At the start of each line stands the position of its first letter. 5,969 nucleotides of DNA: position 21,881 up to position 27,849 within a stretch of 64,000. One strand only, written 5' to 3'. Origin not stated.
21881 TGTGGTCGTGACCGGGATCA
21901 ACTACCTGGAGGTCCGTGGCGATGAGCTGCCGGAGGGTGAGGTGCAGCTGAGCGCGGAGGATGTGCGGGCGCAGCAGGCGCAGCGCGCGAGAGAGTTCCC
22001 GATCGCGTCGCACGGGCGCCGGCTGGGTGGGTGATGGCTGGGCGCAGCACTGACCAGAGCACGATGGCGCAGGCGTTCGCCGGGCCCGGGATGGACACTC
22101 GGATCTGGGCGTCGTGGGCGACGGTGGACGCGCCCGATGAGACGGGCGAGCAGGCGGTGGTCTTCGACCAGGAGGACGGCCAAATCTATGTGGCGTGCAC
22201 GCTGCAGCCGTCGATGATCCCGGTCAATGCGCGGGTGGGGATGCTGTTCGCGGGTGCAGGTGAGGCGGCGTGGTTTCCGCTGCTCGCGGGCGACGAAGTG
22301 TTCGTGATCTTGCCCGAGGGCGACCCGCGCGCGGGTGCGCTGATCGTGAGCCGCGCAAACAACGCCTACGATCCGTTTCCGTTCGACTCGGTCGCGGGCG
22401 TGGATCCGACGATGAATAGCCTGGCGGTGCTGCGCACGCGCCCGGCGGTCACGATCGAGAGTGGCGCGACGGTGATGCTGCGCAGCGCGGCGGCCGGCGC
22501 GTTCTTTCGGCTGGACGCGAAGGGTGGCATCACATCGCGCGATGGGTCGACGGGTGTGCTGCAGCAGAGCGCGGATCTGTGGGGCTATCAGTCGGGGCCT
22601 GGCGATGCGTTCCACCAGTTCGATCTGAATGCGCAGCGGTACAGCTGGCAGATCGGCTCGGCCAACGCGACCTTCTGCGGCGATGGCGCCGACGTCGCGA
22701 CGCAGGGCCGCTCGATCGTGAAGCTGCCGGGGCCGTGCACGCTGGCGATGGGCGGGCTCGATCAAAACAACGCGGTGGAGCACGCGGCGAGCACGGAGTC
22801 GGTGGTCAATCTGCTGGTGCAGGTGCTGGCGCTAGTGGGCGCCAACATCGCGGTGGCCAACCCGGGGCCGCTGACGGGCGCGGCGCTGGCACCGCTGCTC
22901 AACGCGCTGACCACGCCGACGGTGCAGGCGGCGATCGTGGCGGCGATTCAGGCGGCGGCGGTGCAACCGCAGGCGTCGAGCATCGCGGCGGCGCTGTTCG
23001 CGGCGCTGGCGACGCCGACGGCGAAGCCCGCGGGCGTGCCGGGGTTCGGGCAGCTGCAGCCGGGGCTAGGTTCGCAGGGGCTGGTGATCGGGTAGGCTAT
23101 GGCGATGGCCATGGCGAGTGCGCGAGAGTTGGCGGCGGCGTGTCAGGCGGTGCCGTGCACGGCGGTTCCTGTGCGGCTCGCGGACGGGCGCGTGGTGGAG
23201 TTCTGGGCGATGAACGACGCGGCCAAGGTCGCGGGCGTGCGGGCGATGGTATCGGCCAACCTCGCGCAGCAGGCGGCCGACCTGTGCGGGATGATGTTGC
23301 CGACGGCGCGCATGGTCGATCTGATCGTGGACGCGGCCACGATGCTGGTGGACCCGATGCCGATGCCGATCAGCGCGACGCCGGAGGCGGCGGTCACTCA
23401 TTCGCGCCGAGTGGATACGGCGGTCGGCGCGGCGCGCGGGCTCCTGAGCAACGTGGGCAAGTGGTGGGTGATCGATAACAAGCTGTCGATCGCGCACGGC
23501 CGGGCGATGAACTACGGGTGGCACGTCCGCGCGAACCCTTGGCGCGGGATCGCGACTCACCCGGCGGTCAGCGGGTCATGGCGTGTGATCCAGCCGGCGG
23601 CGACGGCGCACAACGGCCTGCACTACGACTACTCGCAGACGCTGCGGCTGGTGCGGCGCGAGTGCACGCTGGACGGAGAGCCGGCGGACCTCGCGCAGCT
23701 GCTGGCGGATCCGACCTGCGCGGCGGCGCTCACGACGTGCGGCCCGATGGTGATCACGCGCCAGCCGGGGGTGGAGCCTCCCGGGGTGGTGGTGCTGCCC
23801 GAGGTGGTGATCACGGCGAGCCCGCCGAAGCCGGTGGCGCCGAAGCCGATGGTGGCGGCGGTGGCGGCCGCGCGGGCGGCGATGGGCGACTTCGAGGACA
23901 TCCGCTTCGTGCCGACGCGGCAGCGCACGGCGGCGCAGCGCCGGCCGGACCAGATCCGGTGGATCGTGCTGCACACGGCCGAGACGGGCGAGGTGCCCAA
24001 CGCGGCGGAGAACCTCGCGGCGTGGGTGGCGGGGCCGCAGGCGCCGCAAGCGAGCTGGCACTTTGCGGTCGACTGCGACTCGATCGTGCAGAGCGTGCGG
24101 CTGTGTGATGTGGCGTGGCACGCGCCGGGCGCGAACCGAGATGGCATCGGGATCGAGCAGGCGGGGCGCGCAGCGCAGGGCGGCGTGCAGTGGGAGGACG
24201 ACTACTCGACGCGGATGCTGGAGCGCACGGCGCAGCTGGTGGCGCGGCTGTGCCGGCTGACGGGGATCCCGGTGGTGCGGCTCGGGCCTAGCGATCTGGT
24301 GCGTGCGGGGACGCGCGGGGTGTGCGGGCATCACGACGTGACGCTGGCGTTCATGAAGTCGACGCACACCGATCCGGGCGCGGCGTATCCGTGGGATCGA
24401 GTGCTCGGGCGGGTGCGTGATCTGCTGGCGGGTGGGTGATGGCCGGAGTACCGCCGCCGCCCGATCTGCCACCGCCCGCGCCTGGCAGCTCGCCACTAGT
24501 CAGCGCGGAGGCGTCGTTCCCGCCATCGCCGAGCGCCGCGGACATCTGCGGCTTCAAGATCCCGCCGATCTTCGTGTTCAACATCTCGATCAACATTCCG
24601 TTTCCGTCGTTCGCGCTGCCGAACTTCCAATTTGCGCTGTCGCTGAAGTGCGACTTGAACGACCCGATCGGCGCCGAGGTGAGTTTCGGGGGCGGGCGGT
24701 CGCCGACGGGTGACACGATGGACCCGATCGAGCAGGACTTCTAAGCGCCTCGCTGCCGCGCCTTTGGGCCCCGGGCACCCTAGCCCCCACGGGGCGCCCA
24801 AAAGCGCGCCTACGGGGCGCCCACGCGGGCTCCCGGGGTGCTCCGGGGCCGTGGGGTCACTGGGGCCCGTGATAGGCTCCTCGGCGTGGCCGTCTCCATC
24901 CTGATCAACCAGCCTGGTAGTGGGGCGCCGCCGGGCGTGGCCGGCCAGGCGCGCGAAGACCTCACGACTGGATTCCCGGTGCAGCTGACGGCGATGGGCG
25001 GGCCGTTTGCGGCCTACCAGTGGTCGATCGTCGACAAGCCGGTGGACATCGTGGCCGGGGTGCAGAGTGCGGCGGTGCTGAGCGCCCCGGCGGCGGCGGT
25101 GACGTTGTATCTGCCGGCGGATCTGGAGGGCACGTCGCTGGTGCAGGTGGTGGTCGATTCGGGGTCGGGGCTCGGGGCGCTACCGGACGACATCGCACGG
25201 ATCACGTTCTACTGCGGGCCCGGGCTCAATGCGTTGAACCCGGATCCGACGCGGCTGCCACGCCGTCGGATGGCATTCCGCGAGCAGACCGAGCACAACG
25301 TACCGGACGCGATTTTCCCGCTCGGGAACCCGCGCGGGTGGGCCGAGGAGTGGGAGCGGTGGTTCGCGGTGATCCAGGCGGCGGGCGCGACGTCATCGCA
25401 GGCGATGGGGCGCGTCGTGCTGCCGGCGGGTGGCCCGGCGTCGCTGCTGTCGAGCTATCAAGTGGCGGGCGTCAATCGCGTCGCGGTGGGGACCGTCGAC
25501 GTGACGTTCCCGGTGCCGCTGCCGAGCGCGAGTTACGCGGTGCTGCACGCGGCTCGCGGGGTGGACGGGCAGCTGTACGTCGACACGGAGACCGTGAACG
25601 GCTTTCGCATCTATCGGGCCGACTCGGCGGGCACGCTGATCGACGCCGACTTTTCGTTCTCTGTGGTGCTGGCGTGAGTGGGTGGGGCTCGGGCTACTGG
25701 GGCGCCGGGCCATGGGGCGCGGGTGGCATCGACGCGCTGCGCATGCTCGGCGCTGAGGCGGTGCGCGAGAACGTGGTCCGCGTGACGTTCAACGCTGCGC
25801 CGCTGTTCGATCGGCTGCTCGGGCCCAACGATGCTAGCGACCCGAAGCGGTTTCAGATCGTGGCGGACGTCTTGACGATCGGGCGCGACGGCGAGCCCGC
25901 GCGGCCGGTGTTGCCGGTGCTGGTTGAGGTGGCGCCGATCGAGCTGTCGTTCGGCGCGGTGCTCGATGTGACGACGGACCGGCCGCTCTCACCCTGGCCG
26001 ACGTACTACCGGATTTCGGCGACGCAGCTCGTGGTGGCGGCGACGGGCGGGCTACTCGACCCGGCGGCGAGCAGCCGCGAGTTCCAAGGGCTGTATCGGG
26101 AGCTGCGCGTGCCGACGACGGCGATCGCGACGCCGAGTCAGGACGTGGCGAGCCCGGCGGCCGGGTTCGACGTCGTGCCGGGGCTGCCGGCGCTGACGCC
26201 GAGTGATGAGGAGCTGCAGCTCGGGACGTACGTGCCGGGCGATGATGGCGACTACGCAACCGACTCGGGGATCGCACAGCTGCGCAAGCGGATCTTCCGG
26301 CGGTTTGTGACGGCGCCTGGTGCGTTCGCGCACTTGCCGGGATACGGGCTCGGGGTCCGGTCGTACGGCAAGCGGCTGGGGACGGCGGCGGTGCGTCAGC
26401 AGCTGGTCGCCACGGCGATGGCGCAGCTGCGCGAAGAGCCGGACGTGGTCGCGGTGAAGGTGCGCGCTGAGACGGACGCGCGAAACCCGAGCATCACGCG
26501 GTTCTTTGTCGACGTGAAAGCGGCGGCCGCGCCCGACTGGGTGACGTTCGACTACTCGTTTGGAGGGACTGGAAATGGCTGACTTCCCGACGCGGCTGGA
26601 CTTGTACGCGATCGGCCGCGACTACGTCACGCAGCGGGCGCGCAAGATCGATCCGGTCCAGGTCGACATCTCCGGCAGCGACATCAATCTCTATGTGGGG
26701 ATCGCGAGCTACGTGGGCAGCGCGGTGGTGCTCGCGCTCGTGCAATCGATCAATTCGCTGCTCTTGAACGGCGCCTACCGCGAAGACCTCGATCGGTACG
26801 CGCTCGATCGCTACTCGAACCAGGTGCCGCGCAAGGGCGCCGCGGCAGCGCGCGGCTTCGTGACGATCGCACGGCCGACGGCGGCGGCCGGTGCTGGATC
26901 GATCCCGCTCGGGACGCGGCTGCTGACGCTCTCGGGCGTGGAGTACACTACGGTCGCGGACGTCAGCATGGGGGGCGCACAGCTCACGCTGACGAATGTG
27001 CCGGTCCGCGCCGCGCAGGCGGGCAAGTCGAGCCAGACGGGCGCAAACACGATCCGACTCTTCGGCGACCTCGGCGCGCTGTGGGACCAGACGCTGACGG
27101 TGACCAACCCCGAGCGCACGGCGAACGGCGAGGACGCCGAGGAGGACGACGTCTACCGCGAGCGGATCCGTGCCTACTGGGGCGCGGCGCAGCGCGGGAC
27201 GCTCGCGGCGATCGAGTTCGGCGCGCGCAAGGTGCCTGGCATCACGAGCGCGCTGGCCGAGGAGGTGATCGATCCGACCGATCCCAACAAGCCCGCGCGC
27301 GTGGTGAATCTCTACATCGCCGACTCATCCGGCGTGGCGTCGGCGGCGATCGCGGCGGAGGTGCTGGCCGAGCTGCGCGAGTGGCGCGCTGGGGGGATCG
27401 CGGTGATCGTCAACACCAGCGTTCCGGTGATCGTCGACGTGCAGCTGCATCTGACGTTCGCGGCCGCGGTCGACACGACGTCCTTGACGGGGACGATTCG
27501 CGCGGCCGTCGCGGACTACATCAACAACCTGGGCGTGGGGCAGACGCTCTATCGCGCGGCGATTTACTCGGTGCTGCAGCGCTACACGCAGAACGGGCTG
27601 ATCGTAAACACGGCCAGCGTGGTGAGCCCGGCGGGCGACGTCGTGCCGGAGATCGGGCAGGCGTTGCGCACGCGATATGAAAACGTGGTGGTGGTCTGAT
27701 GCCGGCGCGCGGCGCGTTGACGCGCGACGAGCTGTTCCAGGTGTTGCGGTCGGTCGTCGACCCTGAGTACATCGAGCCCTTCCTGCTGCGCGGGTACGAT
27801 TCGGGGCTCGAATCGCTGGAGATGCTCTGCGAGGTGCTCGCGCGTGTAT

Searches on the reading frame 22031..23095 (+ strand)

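Call 8: search_protein_families(library=pfam, max_evalue=0.01, proteins=[window:22031-23095:+])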
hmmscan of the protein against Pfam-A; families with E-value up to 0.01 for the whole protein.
window:22031-23095:+ (354 aa): 1 family
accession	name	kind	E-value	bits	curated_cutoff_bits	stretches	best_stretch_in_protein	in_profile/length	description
PF04717.18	Phage_base_V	-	0.0035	18.1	23.8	0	66-105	32-71/75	Type VI secretion system/phage-baseplate injector OB domain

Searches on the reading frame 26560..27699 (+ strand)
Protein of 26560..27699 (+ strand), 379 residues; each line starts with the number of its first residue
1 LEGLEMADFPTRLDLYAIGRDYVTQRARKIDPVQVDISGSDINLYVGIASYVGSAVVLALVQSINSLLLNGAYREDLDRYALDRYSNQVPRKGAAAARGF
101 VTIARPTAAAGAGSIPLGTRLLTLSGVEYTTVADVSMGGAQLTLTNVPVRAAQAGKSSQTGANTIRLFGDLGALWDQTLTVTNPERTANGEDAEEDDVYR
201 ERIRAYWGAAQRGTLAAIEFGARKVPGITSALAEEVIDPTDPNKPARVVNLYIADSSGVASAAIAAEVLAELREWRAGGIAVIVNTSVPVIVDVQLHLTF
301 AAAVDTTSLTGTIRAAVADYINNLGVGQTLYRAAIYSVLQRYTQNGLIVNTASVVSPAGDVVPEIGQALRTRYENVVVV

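Call 8: search_protein_families(library=pfam, max_evalue=0.01, proteins=[window:26560-27699:+])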
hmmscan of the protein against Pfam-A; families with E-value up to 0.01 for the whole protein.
window:26560-27699:+ (379 aa): 1 family
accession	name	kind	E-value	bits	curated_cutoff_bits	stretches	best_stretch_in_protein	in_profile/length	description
PF04865.19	Baseplate_J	-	3.7e-26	92.4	21.1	1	82-336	5-253/255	Baseplate J-like protein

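Call 13: search_dna_similar(query=window:26560-27699:+, collection=phages, mode=protein, max_evalue=0.00001, max_rows=25)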
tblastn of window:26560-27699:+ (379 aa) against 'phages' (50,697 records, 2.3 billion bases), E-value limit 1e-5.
Records with a match: 189; places in all: 189; records where one place covers at least 80% of the query: 43.
Best place of each record, by identity: <60% 189.
By first word of the organism name: Bacillus 181; Halorubrum 6; Lysinibacillus 2.
By host as written in the record: Bacillus thuringiensis subsp. kurstaki 20; Bacillus cereus 19; Bacillus subtilis 19; - 18; Bacillus thuringiensis kurstaki 11; Bacillus thuringiensis subspecies kurstaki 9; Bacillus subtilis BEST7003 9; Bacillus thuringiensis subsp. kurstaki ATCC 33679 6; and 40 more.
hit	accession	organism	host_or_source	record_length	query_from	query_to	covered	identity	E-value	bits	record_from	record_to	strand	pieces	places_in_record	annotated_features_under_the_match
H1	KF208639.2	Bacillus phage Troll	Bacilluls thuringiensis kurstaki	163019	9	330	85%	27.1%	6e-8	61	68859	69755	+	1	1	106: baseplate J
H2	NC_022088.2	Bacillus phage Troll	Bacilluls thuringiensis kurstaki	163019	9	330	85%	27.1%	6e-8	61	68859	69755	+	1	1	106: baseplate J-like protein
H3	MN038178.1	Bacillus phage Beyonphe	Bacillus cereus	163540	9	330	85%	27.1%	6e-8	61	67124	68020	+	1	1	107: baseplate J-like protein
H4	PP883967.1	Bacillus phage Jabberwock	Bacillus thuringiensis kurstaki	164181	9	330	85%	27.1%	6e-8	61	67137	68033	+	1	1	baseplate wedge protein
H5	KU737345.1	Bacillus phage Juglone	Bacillus thuringiensis subsp. kurstaki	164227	9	330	85%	27.1%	6e-8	61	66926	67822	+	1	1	baseplate J protein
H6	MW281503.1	Bacillus phage Anthos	Bacillus thuringiensis subsp. kurstaki ...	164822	9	330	85%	27.1%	6e-8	61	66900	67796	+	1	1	baseplate J protein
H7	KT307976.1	Bacillus phage AvesoBmore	Bacillus thuringiensis subsp. kurstaki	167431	9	330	85%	27.1%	6e-8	61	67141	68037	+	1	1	baseplate J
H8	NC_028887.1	Bacillus phage AvesoBmore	Bacillus thuringiensis subsp. kurstaki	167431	9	330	85%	27.1%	6e-8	61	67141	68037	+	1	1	baseplate wedge subunit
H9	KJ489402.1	Bacillus phage Riley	-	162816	9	330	85%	27.1%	7e-8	61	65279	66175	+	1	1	baseplate j protein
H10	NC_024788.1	Bacillus phage Riley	-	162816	9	330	85%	27.1%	7e-8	61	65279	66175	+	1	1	baseplate j protein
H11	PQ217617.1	Bacillus phage Atlee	Bacillus thuringiensis subspecies ...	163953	9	330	85%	27.1%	7e-8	61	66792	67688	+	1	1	baseplate J-like protein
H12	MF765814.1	Bacillus phage Taffo16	Bacillus thuringiensis subsp. kurstaki ...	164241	9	330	85%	27.1%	7e-8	61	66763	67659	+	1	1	baseplate J protein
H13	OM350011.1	Bacillus phage BillyBob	Bacillus thuringiensis subspecies ...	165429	9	330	85%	27.1%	7e-8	61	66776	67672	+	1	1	baseplate J protein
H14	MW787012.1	Bacillus phage SWEP1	Bacillus cereus LB2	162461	9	330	85%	27.1%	3e-7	59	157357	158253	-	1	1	nicotinamide mononucleotide transporter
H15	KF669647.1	Bacillus phage BigBertha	Bacillus thuringiensis subsp. Kurstaki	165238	9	330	85%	27.1%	1e-7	60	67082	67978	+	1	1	baseplate assembly protein J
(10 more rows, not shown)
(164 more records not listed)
